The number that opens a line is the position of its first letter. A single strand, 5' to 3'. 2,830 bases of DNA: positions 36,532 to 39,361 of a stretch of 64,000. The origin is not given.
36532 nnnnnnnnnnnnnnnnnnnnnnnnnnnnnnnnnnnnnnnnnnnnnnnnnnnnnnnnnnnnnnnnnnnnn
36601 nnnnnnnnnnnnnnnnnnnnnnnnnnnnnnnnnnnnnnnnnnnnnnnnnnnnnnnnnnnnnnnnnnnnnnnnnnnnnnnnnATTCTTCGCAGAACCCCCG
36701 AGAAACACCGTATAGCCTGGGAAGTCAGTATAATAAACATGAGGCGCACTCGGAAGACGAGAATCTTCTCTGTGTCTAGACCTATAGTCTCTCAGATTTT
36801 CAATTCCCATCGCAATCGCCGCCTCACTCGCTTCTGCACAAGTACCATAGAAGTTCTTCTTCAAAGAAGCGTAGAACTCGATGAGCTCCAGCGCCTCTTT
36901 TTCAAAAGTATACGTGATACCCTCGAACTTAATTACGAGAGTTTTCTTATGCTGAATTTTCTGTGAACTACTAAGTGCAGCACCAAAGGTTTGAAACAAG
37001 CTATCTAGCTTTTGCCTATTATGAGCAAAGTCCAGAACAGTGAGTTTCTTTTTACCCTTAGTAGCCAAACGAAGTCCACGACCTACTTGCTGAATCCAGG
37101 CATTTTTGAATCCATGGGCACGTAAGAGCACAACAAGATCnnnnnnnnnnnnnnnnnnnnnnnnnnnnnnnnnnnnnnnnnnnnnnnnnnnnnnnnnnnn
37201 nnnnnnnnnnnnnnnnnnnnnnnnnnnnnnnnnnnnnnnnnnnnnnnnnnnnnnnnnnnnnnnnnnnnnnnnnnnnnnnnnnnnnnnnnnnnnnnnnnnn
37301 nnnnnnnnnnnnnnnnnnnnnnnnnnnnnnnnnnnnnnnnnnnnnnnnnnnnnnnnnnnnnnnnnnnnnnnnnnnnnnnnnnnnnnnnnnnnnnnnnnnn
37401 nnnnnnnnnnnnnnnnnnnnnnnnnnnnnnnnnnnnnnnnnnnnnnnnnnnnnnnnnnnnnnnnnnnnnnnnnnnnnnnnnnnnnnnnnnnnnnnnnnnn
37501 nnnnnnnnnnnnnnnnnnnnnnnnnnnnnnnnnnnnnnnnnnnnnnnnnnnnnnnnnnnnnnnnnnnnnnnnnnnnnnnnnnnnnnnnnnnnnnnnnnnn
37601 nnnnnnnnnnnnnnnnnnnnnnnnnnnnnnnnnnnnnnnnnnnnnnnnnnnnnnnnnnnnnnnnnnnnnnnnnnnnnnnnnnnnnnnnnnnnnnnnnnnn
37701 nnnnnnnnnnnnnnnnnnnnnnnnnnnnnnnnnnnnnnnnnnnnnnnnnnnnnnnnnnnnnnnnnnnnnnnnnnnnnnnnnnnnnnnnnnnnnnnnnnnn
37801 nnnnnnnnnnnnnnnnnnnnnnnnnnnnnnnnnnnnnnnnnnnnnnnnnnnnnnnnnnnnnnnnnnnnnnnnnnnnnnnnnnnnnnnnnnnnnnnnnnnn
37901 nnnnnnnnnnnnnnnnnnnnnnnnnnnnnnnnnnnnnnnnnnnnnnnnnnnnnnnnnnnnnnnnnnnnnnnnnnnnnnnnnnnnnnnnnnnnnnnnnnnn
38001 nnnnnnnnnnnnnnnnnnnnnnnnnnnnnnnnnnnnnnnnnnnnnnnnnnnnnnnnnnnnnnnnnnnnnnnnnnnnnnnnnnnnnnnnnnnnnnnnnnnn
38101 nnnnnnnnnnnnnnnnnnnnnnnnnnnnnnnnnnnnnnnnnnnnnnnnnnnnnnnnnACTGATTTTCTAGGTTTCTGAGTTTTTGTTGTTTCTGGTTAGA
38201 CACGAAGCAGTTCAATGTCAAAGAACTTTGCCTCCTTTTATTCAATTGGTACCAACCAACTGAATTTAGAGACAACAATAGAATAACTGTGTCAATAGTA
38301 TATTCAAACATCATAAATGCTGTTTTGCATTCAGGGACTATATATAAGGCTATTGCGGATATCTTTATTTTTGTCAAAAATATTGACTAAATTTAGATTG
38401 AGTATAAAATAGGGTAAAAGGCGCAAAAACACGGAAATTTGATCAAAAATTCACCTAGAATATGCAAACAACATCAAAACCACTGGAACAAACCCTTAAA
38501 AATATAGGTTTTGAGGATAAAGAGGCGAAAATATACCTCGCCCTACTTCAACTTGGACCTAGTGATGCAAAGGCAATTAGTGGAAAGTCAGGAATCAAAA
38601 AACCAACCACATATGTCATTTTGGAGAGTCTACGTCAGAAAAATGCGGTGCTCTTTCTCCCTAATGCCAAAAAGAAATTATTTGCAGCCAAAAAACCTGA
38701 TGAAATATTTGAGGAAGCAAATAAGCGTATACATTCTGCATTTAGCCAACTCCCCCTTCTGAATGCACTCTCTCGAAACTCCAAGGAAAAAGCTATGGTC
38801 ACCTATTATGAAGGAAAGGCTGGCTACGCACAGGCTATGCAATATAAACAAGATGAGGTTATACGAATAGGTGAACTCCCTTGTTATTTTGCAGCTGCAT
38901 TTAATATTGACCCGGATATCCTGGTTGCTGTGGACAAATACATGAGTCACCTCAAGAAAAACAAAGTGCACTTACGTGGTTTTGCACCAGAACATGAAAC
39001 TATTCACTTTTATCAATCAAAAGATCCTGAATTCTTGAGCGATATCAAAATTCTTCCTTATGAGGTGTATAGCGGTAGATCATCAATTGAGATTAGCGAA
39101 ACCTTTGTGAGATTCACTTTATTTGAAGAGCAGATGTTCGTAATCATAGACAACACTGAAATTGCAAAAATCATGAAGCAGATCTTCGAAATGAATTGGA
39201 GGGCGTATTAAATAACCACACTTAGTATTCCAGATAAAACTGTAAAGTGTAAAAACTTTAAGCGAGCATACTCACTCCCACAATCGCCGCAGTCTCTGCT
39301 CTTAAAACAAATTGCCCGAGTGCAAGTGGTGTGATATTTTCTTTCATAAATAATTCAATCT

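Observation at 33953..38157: SF2 helicase with six C-terminal integrase-type repeats, co-oriented with two membrane proteins and divergent from a TrmB-like regulator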

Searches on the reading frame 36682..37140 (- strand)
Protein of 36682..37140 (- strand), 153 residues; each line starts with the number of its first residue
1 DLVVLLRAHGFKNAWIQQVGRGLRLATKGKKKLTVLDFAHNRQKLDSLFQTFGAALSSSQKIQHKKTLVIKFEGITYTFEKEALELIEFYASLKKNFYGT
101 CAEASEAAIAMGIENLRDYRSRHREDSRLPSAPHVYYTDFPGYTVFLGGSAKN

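Call 88: find_related_loci(query=A3, collection=metagenome_contigs, flank=6000)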
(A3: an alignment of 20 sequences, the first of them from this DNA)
Query A3 (153 aa) in metagenome_contigs; peptide patterns used: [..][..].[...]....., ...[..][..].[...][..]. (x = any residue, [..] = any of these).
600 stretches matched a pattern (row limit reached: there are more); 362 encode a relative of the query (tblastn E <= 1e-3); the best 80 are kept; 80 distinct loci.
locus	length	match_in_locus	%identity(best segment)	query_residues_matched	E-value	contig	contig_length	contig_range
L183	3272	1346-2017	34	1-153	3e-24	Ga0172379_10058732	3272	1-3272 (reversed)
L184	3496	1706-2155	35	2-152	2e-23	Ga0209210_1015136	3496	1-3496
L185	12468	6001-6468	32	1-149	2e-21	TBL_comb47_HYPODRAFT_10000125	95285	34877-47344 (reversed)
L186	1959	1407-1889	32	2-153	7e-19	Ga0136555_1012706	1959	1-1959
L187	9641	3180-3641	29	2-148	6e-18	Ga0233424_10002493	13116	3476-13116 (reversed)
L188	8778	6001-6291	39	1-97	1e-10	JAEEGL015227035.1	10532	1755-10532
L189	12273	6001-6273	39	1-96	3e-10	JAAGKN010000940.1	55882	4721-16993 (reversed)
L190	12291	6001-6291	37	1-97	1e-8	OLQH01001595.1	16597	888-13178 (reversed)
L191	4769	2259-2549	37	1-97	1e-8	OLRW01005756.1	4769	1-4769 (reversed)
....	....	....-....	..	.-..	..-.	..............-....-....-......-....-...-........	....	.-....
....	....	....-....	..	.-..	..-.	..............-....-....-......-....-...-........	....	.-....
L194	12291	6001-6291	37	1-97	1e-8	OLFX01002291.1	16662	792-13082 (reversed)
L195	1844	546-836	37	1-97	1e-8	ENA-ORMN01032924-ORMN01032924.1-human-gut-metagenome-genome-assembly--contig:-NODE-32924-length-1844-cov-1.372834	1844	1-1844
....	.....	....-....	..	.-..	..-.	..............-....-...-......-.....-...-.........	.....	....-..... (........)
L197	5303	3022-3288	38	1-87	5e-8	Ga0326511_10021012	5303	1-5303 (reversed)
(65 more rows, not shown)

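Call 90: search_protein_families(library=pfam, proteins=[L185:3566-4555:-, L185:1952-2998:-, L185:4900-6996:+, L185:8036-9550:-, L185:7289-7687:-, L187:794-1600:+, L187:2274-3890:+, L187:4132-5919:+, L187:5969-7150:+, L183:2389-3171:+], max_evalue=0.0001)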
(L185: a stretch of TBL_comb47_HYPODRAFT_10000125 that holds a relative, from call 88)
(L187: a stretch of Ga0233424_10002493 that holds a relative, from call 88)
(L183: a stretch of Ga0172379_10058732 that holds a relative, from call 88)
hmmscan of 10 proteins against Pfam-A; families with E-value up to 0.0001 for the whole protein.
L185:3566-4555:- (329 aa): 0 families

L185:1952-2998:- (348 aa): 1 family
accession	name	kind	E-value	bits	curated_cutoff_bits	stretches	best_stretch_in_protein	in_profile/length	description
PF00704.34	Glyco_hydro_18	-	1.6e-23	84.3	29.6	1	90-337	60-315/317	Glycosyl hydrolases family 18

L185:4900-6996:+ (698 aa): 5 families
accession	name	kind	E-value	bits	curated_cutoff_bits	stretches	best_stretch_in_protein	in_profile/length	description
PF04851.21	ResIII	-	3.1e-22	79.7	22.5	1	50-206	3-164/164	Type III restriction enzyme, res subunit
PF00271.37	Helicase_C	-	1.2e-14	54.9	23.5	1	294-391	11-108/110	Helicase conserved C-terminal domain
PF18766.7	SWI2_SNF2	-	1.8e-10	41.3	26.7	1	54-246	1-197/221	SWI2/SNF2 ATPase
PF00270.35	DEAD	-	7.8e-07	29.4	26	1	58-205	3-161/167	DEAD/DEAH box helicase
PF14882.11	INT_rpt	-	7.3e-05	23.4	26.5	0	492-538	2-55/55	Integrase repeat unit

L185:8036-9550:- (504 aa): 3 families
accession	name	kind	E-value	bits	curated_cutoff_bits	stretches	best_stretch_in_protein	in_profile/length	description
PF00239.26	Resolvase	-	3e-22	79.7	23.3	1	4-149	2-145/145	Resolvase, N terminal domain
PF07508.19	Recombinase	-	2.1e-14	54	21.1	1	171-257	2-101/102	Recombinase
PF13408.12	Zn_ribbon_recom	-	4.2e-06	27.5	25.3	1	271-319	3-53/58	Recombinase zinc beta ribbon domain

L185:7289-7687:- (132 aa): 1 family
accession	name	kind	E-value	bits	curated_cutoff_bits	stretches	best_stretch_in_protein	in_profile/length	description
PF01042.26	Ribonuc_L-PSP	-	6.1e-30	104.1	27.3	1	29-130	19-121/121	Endoribonuclease L-PSP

L187:794-1600:+ (268 aa): 1 family
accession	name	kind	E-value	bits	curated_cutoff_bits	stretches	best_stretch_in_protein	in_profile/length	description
PF12705.13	PDDEXK_1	-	1.3e-14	55.2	22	1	22-242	2-244/247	PD-(D/E)XK nuclease superfamily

L187:2274-3890:+ (538 aa): 5 families
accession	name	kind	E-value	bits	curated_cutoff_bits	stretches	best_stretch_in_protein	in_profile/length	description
PF04851.21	ResIII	-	3.4e-30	105.6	22.5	1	3-150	2-164/164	Type III restriction enzyme, res subunit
PF18766.7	SWI2_SNF2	-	4.7e-11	43.2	26.7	1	8-206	1-214/221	SWI2/SNF2 ATPase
PF00271.37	Helicase_C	-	5.9e-10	39.8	23.5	1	233-322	12-105/110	Helicase conserved C-terminal domain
PF00270.35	DEAD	-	1.6e-09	38.1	26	1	15-149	6-161/167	DEAD/DEAH box helicase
PF14882.11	INT_rpt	-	4.9e-09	36.7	26.5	1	427-477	2-54/55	Integrase repeat unit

L187:4132-5919:+ (595 aa): 2 families
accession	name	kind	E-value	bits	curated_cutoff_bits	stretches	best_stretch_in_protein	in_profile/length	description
PF01411.24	tRNA-synt_2c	-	7.1e-99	332.2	30.3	2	5-339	1-318/552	tRNA synthetases class II (A)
PF07973.19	tRNA_SAD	-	1.8e-15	57.1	24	1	541-588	1-43/44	Threonyl and Alanyl tRNA synthetase second additional domain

L187:5969-7150:+ (393 aa): 0 families

L183:2389-3171:+ (260 aa): 1 family
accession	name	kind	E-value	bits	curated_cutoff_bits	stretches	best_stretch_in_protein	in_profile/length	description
PF13177.12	DNA_pol3_delta2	-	1e-19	71.5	27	1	70-160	63-156/161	DNA polymerase III, delta subunit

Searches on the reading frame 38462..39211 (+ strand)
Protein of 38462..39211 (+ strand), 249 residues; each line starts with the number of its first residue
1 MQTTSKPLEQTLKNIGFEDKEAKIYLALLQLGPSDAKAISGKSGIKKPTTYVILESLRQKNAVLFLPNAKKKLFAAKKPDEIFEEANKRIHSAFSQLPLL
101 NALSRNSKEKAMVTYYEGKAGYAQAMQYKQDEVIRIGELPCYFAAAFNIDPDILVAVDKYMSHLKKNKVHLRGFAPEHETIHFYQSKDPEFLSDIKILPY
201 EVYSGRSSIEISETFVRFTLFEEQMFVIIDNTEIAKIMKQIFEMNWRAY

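Call 3: search_protein_families(library=pfam, proteins=[window:38462-39211:+], max_evalue=0.01)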
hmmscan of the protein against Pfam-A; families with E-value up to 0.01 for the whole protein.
window:38462-39211:+ (249 aa): 1 family
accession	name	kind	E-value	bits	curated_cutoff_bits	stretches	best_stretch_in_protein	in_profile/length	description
PF01978.25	TrmB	-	9.7e-14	51.4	25.6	1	12-79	1-67/68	Sugar-specific transcriptional regulator TrmB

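Call 4: search_protein_families(library=padloc, proteins=[window:38462-39211:+], max_evalue=0.01)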
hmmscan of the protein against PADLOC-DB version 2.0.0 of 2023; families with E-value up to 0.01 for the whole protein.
window:38462-39211:+ (249 aa): 0 families

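Call 9: search_protein_families(library=ncbifam, proteins=[window:38462-39211:+], max_evalue=0.01)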
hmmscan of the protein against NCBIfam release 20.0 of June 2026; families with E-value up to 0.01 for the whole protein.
window:38462-39211:+ (249 aa): 3 families
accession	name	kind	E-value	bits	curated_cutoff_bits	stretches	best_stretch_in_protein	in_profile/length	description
NF040851.1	tran_reg_TrmB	equivalog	1.8e-08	33.9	600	1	8-97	7-95/338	HTH-type sugar-sensing transcriptional regulator TrmB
NF047390.1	TransRegTrmBL1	equivalog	2.4e-07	30.1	650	1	10-95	8-92/341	HTH-type sugar sensing transcriptional regulator TrmBL1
NF047392.1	TransRegTrmBHalo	equivalog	0.00064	18.8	500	1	7-97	8-97/349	HTH-type sugar sensing transcriptional regulator TrmB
